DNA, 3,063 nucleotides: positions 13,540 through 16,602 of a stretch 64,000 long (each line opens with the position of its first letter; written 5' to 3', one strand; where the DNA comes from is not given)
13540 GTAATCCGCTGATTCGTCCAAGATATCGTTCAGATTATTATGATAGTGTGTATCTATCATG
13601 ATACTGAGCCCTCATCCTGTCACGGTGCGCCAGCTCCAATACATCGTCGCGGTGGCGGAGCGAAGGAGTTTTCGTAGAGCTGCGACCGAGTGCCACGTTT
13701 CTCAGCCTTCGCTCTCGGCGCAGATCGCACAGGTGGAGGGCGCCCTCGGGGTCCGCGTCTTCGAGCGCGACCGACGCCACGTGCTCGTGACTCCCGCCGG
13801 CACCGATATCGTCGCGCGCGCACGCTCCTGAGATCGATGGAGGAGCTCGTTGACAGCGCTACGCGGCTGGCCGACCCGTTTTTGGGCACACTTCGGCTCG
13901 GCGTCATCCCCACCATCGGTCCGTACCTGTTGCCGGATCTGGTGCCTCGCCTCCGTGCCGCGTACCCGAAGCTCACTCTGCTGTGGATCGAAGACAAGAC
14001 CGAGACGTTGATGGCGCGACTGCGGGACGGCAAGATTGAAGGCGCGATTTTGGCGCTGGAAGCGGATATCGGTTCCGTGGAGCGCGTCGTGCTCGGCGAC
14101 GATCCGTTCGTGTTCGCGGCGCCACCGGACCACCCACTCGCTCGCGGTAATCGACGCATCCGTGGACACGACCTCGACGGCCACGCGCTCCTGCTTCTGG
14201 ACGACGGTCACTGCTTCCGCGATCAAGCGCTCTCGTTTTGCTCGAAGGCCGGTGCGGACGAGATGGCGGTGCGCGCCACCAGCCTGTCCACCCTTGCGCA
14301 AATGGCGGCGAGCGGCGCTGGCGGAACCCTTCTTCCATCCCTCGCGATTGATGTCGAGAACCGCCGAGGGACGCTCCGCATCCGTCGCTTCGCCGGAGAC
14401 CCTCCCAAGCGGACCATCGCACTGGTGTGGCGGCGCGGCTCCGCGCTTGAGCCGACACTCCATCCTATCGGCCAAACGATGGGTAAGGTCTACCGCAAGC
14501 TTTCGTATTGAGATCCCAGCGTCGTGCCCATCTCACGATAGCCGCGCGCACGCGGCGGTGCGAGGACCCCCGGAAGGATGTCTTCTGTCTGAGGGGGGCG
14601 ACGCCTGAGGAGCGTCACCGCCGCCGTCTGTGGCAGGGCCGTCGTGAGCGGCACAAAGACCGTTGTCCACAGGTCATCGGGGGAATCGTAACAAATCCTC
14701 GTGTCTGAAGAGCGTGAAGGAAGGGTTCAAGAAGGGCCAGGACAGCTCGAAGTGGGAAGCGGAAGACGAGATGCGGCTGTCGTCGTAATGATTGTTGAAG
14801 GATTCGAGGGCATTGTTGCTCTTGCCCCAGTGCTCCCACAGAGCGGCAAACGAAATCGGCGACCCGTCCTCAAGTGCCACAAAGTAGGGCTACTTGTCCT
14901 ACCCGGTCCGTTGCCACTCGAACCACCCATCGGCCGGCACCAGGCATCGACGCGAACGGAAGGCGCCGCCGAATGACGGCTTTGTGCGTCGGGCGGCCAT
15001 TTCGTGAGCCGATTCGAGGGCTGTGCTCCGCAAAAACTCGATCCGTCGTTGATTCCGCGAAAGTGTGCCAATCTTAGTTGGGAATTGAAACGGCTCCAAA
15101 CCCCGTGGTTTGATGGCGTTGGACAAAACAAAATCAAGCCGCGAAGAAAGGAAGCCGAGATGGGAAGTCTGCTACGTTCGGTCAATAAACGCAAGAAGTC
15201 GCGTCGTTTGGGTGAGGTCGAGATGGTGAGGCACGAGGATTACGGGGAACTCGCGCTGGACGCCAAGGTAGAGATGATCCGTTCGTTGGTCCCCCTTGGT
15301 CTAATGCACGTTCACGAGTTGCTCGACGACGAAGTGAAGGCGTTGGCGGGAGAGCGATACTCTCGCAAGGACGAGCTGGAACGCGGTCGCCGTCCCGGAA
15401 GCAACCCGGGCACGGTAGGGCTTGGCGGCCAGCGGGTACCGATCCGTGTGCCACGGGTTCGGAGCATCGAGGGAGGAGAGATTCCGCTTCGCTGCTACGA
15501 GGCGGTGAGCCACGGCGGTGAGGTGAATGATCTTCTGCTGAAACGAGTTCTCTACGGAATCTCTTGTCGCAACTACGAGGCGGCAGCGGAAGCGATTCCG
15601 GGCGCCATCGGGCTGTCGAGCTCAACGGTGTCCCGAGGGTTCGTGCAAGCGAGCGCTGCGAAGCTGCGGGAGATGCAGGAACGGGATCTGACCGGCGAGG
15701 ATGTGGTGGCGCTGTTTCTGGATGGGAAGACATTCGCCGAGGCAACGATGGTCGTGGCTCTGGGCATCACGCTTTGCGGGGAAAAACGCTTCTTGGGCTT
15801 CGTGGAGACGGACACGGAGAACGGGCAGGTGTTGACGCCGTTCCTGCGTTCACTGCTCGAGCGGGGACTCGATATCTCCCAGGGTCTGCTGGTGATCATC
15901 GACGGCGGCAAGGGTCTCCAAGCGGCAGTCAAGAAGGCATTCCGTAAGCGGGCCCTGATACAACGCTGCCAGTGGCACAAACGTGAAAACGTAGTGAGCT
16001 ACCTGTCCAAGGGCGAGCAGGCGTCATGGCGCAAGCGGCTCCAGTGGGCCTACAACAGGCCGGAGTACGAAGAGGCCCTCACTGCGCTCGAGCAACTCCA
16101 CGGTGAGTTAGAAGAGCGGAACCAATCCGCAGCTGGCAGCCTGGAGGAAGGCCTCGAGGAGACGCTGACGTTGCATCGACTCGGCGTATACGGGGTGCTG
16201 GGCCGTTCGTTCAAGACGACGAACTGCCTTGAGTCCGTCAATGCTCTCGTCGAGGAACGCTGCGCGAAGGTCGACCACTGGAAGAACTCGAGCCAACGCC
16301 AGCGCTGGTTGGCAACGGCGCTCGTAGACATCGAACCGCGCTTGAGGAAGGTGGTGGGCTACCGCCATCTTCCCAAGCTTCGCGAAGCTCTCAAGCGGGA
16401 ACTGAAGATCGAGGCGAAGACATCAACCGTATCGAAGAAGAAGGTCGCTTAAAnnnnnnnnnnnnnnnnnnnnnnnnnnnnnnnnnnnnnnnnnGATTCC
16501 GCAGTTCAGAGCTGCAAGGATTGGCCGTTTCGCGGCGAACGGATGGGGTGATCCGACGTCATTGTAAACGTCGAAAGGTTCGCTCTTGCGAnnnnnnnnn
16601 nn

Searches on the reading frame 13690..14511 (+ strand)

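Call 75: search_protein_families(library=pfam, proteins=[window:13690-14511:+], max_evalue=0.001)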
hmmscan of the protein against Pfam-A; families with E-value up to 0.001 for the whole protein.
window:13690-14511:+ (273 aa): 1 family
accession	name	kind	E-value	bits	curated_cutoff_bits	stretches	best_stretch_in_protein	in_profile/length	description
PF03466.25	LysR_substrate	-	2e-47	161.7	28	1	66-257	6-197/209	LysR substrate binding domain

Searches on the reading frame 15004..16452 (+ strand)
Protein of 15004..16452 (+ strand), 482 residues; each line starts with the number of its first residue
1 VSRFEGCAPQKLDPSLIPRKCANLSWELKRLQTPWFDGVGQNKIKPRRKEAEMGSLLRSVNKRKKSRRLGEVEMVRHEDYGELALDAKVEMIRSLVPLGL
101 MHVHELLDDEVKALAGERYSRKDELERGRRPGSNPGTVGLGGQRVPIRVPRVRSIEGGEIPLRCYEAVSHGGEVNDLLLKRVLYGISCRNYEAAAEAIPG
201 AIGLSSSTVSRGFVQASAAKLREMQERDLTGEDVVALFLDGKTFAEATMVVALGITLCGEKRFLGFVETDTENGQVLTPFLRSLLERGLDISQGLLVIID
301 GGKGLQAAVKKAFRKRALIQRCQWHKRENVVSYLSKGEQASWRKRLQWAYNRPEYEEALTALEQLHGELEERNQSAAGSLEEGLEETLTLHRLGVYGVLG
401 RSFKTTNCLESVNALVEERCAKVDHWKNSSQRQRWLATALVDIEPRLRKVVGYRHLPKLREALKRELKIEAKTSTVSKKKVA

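Call 75: search_protein_families(library=pfam, proteins=[window:15004-16452:+], max_evalue=0.001)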
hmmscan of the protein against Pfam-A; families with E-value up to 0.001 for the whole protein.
window:15004-16452:+ (482 aa): 1 family
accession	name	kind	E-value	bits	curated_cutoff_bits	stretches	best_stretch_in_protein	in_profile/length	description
PF00872.24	Transposase_mut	-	5.2e-36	124.8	21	1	103-443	34-372/379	Transposase, Mutator family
